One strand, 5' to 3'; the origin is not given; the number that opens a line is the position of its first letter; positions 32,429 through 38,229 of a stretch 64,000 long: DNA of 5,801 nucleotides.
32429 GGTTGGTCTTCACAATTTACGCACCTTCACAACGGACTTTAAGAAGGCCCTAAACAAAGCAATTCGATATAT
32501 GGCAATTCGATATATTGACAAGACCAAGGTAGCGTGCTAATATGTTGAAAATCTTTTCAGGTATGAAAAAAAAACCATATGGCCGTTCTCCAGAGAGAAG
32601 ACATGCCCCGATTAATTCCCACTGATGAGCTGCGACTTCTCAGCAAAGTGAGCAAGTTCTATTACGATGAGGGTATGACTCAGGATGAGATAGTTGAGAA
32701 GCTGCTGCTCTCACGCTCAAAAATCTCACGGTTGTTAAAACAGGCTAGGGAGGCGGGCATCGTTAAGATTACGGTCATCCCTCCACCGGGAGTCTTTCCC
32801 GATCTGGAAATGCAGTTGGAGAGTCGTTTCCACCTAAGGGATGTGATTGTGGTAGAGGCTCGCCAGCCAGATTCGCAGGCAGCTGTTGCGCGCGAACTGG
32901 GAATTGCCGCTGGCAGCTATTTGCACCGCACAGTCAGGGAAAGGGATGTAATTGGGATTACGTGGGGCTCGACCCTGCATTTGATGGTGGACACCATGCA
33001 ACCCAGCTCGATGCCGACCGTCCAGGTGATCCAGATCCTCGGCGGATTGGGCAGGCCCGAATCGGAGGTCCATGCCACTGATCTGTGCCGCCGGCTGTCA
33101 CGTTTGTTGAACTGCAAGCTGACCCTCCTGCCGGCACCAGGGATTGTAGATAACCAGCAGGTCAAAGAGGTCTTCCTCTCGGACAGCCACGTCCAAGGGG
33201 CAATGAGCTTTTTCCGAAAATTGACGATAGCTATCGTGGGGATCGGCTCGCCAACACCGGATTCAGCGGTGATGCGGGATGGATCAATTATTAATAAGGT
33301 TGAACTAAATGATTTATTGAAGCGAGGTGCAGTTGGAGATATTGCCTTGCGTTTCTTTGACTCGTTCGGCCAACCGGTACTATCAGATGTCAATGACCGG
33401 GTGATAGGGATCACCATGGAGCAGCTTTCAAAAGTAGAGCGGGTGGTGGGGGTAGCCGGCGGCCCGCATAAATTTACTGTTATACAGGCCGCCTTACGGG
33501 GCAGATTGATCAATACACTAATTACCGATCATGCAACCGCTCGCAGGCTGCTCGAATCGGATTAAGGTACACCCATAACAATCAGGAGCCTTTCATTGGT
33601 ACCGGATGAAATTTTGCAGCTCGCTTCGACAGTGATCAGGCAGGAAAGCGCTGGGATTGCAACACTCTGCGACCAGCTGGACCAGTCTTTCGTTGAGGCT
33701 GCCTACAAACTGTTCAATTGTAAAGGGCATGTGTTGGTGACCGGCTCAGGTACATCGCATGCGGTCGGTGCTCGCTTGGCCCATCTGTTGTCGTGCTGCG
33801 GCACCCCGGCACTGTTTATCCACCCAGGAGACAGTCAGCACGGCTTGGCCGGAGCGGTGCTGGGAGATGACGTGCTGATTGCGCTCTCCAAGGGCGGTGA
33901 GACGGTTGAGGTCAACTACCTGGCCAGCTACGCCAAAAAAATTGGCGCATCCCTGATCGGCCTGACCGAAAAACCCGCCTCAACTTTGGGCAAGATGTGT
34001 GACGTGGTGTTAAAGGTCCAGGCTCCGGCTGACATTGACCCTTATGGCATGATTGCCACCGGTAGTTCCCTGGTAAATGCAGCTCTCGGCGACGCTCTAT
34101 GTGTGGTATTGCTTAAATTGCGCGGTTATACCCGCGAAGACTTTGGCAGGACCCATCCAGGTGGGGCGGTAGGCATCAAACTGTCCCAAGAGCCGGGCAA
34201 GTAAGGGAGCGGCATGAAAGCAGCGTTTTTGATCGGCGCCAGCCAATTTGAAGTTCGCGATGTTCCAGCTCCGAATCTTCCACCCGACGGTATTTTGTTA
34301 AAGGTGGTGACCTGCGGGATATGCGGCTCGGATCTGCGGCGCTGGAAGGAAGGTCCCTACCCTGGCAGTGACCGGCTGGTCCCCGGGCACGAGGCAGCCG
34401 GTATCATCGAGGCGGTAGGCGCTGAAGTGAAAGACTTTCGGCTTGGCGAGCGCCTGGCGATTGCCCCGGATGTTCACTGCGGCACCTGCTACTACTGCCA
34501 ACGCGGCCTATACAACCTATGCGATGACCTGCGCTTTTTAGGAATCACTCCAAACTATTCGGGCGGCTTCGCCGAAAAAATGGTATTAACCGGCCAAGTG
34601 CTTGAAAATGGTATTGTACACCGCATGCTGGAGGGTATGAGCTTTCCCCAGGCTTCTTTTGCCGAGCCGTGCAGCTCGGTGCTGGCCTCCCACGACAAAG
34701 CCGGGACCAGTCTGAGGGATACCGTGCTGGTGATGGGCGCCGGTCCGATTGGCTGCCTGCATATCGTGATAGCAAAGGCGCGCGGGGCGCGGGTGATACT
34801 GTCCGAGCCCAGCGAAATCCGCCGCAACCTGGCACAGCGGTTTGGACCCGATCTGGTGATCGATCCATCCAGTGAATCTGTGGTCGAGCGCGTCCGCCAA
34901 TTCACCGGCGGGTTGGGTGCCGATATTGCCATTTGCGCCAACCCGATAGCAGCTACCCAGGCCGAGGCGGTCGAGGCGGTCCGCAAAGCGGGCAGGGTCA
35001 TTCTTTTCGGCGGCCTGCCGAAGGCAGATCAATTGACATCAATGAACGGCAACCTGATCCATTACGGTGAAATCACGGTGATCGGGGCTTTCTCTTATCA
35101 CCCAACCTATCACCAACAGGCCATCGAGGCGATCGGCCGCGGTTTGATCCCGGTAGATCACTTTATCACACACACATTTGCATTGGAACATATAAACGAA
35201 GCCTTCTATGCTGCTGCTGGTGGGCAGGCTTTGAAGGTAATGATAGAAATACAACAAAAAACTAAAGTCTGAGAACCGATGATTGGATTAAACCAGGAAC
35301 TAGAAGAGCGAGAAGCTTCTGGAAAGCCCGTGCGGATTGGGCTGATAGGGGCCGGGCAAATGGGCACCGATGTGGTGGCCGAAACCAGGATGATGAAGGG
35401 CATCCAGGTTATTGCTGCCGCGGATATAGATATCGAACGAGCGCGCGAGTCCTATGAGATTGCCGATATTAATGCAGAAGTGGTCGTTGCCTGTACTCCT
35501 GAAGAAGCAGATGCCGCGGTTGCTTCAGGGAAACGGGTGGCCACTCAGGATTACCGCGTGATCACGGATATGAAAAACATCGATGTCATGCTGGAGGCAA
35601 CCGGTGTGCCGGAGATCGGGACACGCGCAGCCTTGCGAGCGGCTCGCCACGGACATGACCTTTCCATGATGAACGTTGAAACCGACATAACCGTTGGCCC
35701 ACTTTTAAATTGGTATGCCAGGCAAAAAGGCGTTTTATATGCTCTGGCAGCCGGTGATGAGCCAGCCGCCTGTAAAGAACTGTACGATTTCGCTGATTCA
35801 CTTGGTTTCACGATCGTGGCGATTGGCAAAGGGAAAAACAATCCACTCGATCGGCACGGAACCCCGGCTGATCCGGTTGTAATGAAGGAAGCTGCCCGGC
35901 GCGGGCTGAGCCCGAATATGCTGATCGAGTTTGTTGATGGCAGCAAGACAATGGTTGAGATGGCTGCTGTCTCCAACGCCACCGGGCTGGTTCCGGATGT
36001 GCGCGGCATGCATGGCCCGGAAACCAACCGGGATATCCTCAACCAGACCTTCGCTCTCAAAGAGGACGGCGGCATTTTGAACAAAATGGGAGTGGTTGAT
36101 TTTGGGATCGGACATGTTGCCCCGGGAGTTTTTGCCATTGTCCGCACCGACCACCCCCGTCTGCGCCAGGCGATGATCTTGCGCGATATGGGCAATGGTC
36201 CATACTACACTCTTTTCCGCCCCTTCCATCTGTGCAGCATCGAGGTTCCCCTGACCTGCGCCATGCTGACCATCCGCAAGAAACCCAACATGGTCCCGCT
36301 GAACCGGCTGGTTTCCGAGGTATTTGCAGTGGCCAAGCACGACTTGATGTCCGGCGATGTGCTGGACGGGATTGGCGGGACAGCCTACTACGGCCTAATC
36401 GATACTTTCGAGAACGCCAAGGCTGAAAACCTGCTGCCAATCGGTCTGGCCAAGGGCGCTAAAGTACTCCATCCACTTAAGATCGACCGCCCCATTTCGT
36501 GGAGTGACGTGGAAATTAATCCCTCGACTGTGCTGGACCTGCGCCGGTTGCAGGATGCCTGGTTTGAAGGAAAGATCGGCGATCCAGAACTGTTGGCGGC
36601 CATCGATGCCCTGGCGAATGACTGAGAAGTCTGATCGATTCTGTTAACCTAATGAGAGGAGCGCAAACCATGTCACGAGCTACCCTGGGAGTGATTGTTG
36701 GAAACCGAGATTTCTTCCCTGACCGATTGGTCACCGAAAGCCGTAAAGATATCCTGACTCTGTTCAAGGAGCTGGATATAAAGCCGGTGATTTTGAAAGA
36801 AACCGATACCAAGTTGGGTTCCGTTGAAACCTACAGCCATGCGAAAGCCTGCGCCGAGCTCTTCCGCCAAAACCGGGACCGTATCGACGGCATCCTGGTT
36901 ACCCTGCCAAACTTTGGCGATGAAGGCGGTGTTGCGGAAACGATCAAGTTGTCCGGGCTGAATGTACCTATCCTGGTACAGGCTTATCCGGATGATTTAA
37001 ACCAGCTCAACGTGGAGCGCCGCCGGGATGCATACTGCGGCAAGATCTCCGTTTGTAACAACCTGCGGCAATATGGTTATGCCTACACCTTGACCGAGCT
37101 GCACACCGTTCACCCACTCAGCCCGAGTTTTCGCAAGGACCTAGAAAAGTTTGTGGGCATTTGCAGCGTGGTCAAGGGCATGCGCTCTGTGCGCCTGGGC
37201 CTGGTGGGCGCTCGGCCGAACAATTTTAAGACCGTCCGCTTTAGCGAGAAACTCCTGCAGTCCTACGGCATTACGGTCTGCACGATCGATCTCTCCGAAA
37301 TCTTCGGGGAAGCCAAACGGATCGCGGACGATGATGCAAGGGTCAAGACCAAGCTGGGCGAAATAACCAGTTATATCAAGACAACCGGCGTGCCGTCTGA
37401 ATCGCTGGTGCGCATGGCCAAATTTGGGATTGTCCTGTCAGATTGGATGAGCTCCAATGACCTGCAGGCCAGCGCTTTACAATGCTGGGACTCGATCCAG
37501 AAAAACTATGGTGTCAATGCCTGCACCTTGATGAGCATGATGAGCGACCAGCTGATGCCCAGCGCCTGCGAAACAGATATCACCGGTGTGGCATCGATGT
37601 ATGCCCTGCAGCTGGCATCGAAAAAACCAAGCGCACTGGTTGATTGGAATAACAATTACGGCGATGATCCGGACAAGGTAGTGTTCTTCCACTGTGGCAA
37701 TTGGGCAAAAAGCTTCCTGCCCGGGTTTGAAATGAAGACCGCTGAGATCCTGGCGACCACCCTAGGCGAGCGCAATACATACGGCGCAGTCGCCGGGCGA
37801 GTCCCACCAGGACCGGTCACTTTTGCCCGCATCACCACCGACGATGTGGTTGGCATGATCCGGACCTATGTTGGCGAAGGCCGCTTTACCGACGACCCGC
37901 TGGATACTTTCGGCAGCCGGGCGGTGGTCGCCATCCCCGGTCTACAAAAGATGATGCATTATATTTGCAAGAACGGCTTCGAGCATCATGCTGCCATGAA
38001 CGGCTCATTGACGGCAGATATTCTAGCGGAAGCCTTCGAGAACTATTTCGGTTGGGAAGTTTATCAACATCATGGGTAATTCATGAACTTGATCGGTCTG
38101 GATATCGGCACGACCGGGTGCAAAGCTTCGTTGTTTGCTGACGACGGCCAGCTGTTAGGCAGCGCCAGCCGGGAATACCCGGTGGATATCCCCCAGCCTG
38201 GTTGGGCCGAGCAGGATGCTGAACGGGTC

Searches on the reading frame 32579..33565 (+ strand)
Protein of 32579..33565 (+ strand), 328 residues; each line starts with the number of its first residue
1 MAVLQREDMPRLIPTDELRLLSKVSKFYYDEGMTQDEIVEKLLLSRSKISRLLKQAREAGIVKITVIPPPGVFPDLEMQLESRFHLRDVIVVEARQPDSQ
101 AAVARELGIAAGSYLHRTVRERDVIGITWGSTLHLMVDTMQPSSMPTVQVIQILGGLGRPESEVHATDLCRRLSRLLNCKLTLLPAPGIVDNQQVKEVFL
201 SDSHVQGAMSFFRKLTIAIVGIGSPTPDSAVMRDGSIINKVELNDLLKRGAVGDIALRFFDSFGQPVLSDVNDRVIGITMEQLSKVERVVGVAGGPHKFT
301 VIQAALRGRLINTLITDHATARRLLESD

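Call 8: search_protein_families(library=pfam, proteins=[window:32579-33565:+])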
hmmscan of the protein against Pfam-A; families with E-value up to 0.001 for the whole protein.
window:32579-33565:+ (328 aa): 7 families
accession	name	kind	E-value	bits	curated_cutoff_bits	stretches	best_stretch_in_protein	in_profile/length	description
PF04198.19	Sugar-bind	-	4.7e-73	246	27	1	75-326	8-257/257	Putative sugar-binding domain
PF12802.13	MarR_2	-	3.9e-07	30.6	27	1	31-63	18-51/61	MarR family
PF13412.12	HTH_24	-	1.4e-05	25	21.9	1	30-63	15-48/48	Winged helix-turn-helix DNA-binding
PF04545.22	Sigma70_r4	-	2e-05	24.5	24.1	1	28-58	16-46/50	Sigma-70, region 4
PF24034.1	DUF7343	-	6.4e-05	23.2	27.6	1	33-63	19-49/62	Domain of unknown function (DUF7343)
PF13518.12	HTH_28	-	0.0001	22.7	25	0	28-61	8-41/52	Helix-turn-helix domain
PF13730.12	HTH_36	-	0.00071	19.8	25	0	13-62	3-55/55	Helix-turn-helix domain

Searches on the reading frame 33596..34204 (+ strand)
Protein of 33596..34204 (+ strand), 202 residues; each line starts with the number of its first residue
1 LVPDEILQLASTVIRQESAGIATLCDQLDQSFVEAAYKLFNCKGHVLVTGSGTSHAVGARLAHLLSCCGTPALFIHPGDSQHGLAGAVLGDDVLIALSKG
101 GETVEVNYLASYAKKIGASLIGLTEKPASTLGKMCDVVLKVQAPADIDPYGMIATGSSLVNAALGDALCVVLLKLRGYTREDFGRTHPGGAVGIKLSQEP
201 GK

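Call 8: search_protein_families(library=pfam, proteins=[window:33596-34204:+])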
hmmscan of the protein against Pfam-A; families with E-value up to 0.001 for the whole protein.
window:33596-34204:+ (202 aa): 2 families
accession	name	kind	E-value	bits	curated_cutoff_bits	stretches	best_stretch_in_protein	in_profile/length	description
PF01380.27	SIS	-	5.7e-17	62.2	25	1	40-161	2-121/131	SIS domain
PF13580.11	SIS_2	-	5.1e-05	23.8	27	0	91-124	104-137/138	SIS domain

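Call 73: search_protein_families(library=ncbifam, proteins=[window:33596-34204:+], max_evalue=1e-10)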
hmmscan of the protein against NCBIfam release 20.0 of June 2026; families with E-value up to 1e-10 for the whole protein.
window:33596-34204:+ (202 aa): 4 families
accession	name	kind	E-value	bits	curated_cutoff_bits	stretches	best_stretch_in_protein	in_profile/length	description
NF008141.0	PRK10892.1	equivalog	1.7e-46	159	505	1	8-196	14-202/328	arabinose-5-phosphate isomerase KdsD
NF008581.0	PRK11543.1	equivalog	4e-38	131.2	481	1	5-196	4-195/321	arabinose-5-phosphate isomerase GutQ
TIGR00393.1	kpsF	subfamily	1.9e-37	129.3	203.7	1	44-196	1-153/268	KpsF/GutQ family sugar-phosphate isomerase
TIGR03127.2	RuMP_HxlB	equivalog_domain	1.3e-12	47.9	160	1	22-149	9-131/178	6-phospho-3-hexuloisomerase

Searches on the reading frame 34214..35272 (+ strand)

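Call 8: search_protein_families(library=pfam, proteins=[window:34214-35272:+])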
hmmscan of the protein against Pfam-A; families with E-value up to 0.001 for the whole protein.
window:34214-35272:+ (352 aa): 3 families
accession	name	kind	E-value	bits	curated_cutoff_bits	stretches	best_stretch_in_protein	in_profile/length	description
PF08240.17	ADH_N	-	1.8e-23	83.2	23.5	1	24-127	2-96/104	Alcohol dehydrogenase GroES-like domain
PF00107.32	ADH_zinc_N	-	1.1e-22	80.8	31.8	1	178-306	1-126/129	Zinc-binding dehydrogenase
PF16912.11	Glu_dehyd_C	-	5.6e-08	32.9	34.9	1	165-346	28-211/211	Glucose dehydrogenase C-terminus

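Call 73: search_protein_families(library=ncbifam, proteins=[window:34214-35272:+], max_evalue=1e-10)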
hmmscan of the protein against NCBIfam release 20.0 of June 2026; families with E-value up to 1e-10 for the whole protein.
window:34214-35272:+ (352 aa): 18 families
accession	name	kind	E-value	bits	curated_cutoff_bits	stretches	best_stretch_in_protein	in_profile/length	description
NF041097.1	keto_inos_dh_IolM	equivalog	3.7e-51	174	450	1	10-345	38-388/389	scyllo-inosose 3-dehydrogenase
TIGR00692.1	tdh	equivalog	5.7e-47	160.4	458.35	1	12-344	11-338/340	L-threonine 3-dehydrogenase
NF003808.0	PRK05396.1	equivalog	5.2e-43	147.2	380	1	12-345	13-339/341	L-threonine 3-dehydrogenase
NF007489.0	PRK10083.1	equivalog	1.1e-37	129.8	376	1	10-335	10-324/339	Zn-dependent oxidoreductase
NF007375.0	PRK09880.1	equivalog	3e-35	121.6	469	1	25-344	28-341/344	L-idonate 5-dehydrogenase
TIGR03989.1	Rxyl_3153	subfamily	5e-34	118.2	440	2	160-344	179-368/370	NDMA-dependent alcohol dehydrogenase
TIGR03366.1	HpnZ_proposed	hypoth_equivalog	2.9e-33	115.4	328.1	1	22-326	3-314/315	putative phosphonate catabolism associated alcohol dehydrogenase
TIGR03451.1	mycoS_dep_FDH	equivalog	4.3e-32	111.3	512.9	2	163-344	172-356/358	S-(hydroxymethyl)mycothiol dehydrogenase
NF010344.0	PRK13771.1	subfamily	1.3e-31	109.8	349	1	1-333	1-319/334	putative alcohol dehydrogenase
NF007642.0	PRK10309.1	equivalog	4.3e-30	105.1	550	1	4-296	4-291/347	galactitol-1-phosphate 5-dehydrogenase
NF041172.1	AcrlCoa_red_Thmprot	equivalog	5.8e-28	97.8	500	1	1-333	1-320/334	acryloyl-CoA reductase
NF006940.0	PRK09422.1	equivalog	6e-28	97.8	344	1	1-274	1-267/338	alcohol dehydrogenase AdhP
TIGR03201.1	dearomat_had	equivalog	2.1e-21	76.4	338.65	1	16-337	15-339/349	6-hydroxycyclohex-1-ene-1-carbonyl-CoA dehydrogenase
NF047908.1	AldhRedAhr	equivalog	4.3e-20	71.9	470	1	12-339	16-327/335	NADPH-dependent aldehyde reductase Ahr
TIGR02818.1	adh_III_F_hyde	equivalog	3.7e-19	69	543.95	0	25-107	27-109/368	S-(hydroxymethyl)glutathione dehydrogenase/class III alcohol dehydrogenase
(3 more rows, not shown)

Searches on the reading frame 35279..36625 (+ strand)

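Call 8: search_protein_families(library=pfam, proteins=[window:35279-36625:+])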
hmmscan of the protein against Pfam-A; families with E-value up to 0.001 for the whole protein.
window:35279-36625:+ (448 aa): 2 families
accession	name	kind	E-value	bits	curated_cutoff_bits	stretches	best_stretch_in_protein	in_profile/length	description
PF21135.2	DRL_cat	-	1.6e-61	207.6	27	1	159-323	1-164/164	Oxidoreductase DRL, catalytic domain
PF08666.17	SAF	-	4e-06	27.7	21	1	350-412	4-63/63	SAF domain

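Call 73: search_protein_families(library=ncbifam, proteins=[window:35279-36625:+], max_evalue=1e-10)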
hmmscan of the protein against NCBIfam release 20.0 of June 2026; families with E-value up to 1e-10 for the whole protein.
window:35279-36625:+ (448 aa): 0 families

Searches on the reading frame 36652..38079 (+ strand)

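Call 8: search_protein_families(library=pfam, proteins=[window:36652-38079:+])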
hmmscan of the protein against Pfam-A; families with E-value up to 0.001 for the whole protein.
window:36652-38079:+ (475 aa): 1 family
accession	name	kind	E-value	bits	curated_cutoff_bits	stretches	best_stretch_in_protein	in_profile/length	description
PF02952.23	Fucose_iso_C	-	5.6e-31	107.6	29.3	1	345-473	1-142/143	L-fucose isomerase, C-terminal domain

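Call 73: search_protein_families(library=ncbifam, proteins=[window:36652-38079:+], max_evalue=1e-10)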
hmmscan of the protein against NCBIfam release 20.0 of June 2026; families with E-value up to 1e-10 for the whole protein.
window:36652-38079:+ (475 aa): 1 family
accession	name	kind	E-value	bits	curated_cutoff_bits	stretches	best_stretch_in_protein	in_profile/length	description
NF048012.1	SlpQosIsomSftI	equivalog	1e-28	100.3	700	1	119-450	99-421/443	sulfoquinovose isomerase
